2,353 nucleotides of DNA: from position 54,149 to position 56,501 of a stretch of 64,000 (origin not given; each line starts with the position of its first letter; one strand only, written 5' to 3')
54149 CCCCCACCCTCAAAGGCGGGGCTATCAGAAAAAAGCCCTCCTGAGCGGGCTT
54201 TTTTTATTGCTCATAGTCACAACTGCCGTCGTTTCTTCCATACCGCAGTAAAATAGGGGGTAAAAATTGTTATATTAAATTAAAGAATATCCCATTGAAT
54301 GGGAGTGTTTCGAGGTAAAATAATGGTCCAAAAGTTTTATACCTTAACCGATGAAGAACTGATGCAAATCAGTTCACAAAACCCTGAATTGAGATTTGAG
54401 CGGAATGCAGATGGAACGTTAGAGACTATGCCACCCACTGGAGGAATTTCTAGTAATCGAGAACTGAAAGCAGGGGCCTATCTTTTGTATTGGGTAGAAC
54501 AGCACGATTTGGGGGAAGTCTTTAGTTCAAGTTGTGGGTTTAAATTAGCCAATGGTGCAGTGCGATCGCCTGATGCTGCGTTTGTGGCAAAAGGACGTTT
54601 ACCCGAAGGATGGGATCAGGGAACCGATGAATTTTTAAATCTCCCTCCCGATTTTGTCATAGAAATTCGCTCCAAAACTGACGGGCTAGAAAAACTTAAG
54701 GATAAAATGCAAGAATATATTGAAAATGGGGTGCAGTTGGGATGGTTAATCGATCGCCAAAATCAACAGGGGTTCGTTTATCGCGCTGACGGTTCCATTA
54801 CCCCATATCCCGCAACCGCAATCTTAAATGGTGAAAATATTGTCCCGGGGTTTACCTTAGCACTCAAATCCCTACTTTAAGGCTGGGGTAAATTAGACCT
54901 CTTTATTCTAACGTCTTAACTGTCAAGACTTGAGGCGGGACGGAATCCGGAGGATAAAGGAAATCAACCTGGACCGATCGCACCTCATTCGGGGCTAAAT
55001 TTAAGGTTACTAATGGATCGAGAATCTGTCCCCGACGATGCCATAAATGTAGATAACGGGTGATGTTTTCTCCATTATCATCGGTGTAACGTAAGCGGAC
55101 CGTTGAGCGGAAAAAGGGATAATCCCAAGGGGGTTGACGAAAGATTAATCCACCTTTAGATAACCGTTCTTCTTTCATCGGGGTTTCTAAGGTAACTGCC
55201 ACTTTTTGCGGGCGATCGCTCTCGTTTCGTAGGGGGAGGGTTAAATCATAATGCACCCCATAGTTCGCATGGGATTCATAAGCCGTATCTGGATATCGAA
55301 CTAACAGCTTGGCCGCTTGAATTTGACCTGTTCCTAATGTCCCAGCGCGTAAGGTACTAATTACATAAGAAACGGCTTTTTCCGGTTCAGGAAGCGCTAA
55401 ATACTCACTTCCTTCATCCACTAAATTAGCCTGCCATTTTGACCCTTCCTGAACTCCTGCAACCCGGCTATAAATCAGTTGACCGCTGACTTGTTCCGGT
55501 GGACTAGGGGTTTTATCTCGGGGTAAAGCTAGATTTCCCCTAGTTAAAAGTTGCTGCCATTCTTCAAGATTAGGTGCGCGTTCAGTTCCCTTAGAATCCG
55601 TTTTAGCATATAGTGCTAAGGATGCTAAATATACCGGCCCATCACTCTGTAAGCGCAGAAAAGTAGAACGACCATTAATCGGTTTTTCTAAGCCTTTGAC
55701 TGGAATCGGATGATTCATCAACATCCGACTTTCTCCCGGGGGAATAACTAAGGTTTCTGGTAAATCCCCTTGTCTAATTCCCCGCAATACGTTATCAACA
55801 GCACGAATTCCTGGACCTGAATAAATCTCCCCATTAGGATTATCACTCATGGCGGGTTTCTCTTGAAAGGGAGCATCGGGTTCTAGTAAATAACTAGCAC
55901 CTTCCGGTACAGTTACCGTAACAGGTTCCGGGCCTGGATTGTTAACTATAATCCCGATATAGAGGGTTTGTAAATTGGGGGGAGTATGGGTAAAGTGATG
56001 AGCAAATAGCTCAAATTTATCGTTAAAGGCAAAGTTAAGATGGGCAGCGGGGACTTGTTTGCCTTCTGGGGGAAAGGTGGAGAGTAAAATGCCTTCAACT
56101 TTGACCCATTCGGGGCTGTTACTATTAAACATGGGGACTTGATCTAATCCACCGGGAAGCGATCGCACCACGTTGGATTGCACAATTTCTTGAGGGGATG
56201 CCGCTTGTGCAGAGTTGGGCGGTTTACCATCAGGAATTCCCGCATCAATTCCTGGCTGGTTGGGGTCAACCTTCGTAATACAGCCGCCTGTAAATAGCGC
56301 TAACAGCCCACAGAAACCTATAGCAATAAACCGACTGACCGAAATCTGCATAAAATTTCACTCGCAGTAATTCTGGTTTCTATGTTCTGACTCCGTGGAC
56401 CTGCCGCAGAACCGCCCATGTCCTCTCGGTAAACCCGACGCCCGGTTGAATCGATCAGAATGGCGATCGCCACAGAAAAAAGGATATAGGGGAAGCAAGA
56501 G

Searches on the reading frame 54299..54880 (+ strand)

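Call 62: search_protein_families(library=pfam, proteins=[window:54299-54880:+], max_evalue=0.001)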
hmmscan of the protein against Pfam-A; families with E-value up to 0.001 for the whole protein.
window:54299-54880:+ (193 aa): 1 family
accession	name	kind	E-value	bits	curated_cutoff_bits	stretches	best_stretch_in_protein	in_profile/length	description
PF05685.18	Uma2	-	8.1e-39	133.3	27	1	19-189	2-171/172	Putative restriction endonuclease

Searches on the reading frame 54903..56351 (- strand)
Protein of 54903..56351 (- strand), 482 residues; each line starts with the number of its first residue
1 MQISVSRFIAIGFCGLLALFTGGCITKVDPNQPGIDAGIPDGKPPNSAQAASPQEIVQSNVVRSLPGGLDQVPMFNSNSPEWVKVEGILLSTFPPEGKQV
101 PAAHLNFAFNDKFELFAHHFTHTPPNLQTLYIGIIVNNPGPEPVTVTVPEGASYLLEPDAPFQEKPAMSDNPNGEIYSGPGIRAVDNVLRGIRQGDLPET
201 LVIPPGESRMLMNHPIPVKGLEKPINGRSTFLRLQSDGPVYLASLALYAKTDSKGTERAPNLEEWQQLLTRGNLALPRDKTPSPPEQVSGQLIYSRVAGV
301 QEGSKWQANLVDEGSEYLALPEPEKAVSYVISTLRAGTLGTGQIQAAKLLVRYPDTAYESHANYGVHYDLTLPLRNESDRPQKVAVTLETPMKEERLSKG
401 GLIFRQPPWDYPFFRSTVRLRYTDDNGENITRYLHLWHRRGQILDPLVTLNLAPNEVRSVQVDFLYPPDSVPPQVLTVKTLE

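Call 62: search_protein_families(library=pfam, proteins=[window:54903-56351:-], max_evalue=0.001)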
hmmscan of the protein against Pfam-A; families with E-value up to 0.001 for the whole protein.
window:54903-56351:- (482 aa): 1 family
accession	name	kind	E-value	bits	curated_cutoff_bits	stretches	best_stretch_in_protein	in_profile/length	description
PF11850.13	DUF3370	-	4.2e-192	639.1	25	1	62-480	3-422/422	Protein of unknown function (DUF3370)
